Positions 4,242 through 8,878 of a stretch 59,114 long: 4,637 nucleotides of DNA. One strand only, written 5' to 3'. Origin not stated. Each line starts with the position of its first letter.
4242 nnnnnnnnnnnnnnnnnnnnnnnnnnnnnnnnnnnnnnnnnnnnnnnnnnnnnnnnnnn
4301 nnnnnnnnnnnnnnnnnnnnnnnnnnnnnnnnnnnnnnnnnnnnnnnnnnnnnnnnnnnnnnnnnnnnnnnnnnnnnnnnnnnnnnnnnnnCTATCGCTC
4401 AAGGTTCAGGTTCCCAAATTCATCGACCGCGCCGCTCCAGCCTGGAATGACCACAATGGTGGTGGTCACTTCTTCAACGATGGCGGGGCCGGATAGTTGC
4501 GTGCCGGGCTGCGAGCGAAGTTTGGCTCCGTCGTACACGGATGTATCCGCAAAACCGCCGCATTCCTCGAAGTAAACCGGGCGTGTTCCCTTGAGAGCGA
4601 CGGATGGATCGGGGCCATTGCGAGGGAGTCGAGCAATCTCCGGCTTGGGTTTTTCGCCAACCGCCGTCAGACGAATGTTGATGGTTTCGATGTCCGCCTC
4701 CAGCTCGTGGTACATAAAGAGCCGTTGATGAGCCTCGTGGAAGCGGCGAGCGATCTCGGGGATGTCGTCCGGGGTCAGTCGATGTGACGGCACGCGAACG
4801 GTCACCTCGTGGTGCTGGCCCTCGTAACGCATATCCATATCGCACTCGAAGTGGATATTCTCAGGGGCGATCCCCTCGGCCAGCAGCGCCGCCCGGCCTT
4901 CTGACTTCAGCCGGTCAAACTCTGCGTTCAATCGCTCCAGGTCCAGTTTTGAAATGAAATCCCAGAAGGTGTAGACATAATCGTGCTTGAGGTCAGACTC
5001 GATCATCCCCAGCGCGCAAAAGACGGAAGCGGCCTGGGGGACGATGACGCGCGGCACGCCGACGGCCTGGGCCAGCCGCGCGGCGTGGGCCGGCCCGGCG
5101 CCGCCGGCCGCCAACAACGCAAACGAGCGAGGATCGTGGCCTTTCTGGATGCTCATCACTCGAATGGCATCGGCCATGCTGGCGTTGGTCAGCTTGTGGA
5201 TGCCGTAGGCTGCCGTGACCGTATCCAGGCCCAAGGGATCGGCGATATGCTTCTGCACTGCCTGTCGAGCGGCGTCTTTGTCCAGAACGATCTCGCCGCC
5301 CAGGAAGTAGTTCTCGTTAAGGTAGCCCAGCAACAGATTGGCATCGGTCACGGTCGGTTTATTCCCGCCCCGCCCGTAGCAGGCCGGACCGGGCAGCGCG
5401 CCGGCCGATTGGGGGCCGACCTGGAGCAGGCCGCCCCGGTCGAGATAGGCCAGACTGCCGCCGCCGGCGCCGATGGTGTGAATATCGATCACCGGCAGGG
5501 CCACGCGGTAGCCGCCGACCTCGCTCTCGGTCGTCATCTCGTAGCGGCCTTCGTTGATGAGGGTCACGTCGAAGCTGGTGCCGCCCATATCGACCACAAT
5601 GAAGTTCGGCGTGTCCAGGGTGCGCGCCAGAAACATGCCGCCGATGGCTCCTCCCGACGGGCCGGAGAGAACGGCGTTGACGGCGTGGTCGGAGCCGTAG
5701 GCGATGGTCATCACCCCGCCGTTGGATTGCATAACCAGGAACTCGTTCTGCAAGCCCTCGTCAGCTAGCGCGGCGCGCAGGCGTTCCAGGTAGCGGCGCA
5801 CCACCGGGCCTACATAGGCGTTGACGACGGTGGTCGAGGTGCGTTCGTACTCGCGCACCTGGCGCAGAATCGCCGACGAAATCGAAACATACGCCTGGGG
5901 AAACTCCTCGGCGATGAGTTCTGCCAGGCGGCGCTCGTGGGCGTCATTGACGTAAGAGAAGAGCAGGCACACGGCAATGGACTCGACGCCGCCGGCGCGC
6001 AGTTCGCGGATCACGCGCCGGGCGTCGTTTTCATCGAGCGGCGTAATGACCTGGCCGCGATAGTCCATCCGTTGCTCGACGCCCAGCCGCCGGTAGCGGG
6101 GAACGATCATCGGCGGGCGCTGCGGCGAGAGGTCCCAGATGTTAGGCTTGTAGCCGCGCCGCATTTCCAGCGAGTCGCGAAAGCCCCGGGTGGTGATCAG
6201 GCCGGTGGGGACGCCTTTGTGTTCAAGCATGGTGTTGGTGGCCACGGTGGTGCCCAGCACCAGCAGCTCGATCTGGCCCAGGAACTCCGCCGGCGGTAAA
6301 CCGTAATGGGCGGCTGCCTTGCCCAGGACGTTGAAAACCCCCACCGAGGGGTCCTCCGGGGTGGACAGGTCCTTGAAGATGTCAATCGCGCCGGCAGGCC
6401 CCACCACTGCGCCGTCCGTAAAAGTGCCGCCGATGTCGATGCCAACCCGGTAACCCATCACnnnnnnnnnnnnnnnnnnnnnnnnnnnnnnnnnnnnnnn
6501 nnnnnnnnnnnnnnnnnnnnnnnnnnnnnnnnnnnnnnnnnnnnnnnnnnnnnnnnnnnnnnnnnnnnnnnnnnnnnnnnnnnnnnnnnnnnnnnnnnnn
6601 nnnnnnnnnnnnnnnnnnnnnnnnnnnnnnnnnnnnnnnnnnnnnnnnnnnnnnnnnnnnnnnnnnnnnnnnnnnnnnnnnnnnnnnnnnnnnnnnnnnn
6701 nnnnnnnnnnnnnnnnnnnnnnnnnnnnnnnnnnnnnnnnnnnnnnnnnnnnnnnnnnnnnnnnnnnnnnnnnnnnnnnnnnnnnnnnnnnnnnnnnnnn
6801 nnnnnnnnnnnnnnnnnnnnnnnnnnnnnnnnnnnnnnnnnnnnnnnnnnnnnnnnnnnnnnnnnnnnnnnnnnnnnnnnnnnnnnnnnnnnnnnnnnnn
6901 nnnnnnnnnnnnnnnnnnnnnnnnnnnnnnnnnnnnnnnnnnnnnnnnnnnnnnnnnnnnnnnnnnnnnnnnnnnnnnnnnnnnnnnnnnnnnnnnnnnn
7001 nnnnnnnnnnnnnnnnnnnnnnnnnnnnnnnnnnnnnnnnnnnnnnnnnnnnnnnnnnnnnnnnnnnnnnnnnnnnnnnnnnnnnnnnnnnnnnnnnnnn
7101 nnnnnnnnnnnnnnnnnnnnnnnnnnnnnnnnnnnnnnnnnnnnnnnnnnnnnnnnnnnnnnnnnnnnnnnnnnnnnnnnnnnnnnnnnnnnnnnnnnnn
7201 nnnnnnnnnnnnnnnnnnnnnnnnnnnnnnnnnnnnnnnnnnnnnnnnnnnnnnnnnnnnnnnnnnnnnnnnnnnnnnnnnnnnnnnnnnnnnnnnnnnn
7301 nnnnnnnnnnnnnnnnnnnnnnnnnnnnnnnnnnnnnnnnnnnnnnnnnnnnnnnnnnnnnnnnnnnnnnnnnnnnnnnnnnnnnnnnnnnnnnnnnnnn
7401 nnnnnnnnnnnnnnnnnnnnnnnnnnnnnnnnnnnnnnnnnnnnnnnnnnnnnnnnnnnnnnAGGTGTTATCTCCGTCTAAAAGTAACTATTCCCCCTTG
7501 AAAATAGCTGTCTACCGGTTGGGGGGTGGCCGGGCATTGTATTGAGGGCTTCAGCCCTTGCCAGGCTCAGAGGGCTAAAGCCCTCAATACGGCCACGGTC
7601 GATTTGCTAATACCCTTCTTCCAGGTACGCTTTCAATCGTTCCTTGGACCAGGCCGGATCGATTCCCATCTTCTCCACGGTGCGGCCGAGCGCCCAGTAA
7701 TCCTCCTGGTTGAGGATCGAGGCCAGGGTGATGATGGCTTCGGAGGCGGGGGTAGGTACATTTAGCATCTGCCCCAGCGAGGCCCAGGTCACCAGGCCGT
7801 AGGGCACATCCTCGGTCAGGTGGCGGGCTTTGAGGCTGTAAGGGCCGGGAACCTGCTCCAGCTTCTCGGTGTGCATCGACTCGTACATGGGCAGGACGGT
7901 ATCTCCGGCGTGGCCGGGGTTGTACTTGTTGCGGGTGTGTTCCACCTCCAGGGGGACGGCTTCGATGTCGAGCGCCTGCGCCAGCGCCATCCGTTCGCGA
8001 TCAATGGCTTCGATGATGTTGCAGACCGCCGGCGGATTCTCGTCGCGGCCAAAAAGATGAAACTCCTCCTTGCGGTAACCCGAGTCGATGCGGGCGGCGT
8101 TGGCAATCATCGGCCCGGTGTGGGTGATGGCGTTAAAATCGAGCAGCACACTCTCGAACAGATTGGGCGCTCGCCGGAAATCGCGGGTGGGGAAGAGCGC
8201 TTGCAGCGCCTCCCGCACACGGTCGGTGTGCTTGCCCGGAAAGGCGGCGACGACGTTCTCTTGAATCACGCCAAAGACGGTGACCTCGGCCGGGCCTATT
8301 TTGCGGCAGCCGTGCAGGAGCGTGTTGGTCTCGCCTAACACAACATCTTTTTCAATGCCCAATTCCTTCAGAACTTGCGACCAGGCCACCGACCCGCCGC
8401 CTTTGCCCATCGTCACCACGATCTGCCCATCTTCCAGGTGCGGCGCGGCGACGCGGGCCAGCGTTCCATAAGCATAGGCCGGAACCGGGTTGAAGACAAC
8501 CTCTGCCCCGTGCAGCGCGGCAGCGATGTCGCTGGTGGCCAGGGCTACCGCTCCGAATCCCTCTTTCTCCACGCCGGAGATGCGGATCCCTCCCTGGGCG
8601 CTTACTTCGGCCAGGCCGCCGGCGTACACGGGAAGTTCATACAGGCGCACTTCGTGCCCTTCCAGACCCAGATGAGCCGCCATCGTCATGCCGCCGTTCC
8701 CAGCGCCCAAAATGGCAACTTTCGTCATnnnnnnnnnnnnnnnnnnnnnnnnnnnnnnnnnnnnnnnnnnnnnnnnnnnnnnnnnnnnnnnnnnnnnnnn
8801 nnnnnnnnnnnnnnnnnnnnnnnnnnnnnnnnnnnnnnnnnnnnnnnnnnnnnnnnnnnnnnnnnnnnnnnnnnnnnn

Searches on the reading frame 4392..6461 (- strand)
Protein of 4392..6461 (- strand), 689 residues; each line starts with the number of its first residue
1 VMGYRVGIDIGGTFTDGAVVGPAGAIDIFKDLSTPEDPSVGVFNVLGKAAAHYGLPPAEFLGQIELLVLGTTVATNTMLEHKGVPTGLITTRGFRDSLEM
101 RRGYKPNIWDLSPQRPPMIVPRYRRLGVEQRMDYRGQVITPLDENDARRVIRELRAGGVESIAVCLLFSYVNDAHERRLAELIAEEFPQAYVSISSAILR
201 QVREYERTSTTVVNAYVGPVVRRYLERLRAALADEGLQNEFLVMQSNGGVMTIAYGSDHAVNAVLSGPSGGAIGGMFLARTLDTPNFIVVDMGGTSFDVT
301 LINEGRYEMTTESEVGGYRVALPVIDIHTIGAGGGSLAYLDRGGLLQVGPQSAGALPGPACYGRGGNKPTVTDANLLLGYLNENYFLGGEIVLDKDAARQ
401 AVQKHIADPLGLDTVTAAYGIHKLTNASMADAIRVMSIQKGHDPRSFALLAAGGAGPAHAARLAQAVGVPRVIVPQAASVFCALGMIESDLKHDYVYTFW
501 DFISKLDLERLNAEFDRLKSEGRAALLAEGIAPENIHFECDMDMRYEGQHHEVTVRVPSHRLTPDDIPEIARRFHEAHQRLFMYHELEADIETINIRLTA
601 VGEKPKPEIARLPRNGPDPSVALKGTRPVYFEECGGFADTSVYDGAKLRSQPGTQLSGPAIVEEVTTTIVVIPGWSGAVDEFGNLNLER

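Call 29: search_protein_families(library=pfam, proteins=[window:4392-6461:-], max_evalue=0.0001)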
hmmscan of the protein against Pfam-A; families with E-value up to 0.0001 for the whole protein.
window:4392-6461:- (689 aa): 3 families
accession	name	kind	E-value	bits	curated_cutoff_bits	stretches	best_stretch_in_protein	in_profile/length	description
PF01968.24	Hydantoinase_A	-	2e-96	323.1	22.9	1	207-494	1-290/291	Hydantoinase/oxoprolinase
PF05378.19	Hydant_A_N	-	2.2e-51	174.5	25.2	1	5-186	1-175/176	Hydantoinase/oxoprolinase N-terminal region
PF19278.4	Hydant_A_C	-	4.9e-23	82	21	1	509-687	12-190/193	Hydantoinase/oxoprolinase C-terminal domain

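Call 61: search_protein_families(library=ncbifam, proteins=[window:4392-6461:-], max_evalue=1e-10)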
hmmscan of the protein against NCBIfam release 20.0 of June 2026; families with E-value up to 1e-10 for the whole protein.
window:4392-6461:- (689 aa): 3 families
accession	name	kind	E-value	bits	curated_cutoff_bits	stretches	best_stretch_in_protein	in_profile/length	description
NF050156.1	CapLactmsAlpCapA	equivalog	2.1e-222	740.2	1000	1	4-687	1-685/689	caprolactamase subunit alpha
NF042975.2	AcphenoCarb_ApcC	equivalog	1e-118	397.5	1500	1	6-682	11-704/733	acetophenone carboxylase subunit gamma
NF042960.1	AcphenoCarb_ApcA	equivalog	1.6e-72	244.8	1250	1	146-689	125-657/658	acetophenone carboxylase subunit alpha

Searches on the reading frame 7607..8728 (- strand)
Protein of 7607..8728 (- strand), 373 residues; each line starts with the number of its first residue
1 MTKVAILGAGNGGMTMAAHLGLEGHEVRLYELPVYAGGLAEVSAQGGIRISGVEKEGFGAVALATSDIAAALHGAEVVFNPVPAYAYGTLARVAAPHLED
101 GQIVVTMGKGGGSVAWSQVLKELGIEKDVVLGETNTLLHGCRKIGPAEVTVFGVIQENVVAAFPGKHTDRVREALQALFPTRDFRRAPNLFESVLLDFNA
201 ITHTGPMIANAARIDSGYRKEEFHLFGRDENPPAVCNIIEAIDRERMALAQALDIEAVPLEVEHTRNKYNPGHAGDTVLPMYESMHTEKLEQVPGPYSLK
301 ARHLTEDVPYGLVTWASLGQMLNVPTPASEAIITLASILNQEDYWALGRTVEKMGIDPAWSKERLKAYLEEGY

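Call 8: search_protein_families(library=pfam, proteins=[window:7607-8728:-], max_evalue=0.001)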
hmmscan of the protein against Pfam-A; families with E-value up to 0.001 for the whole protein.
window:7607-8728:- (373 aa): 3 families
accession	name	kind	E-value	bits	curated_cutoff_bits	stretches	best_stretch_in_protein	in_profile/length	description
PF02317.23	Octopine_DH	-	3.7e-32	111.9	30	1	187-338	2-148/150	NAD/NADP octopine/nopaline dehydrogenase, alpha-helical domain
PF01210.29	NAD_Gly3P_dh_N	-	7.7e-08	32.9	23.1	1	3-110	1-105/158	NAD-dependent glycerol-3-phosphate dehydrogenase N-terminus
PF02558.23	ApbA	-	0.00047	20.2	22.2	1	4-160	1-145/150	Ketopantoate reductase PanE/ApbA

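Call 61: search_protein_families(library=ncbifam, proteins=[window:7607-8728:-], max_evalue=1e-10)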
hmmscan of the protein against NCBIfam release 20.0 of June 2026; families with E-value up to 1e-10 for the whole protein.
window:7607-8728:- (373 aa): 0 families

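Call 81: search_protein_families(library=ncbifam, proteins=[window:7607-8728:-], max_evalue=0.00001)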
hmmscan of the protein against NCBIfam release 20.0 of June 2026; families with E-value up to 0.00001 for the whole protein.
window:7607-8728:- (373 aa): 3 families
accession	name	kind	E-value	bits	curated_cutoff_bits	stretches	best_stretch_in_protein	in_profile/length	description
NF000942.0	PRK00094.1-4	subfamily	1.1e-07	31.3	257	1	1-110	2-108/334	NAD(P)H-dependent glycerol-3-phosphate dehydrogenase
NF000946.0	PRK00094.2-4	equivalog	7.6e-07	28.4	455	1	3-122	6-125/342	NAD(P)H-dependent glycerol-3-phosphate dehydrogenase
NF000941.0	PRK00094.1-3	equivalog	1.7e-06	27.5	423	1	1-120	1-120/336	NAD(P)H-dependent glycerol-3-phosphate dehydrogenase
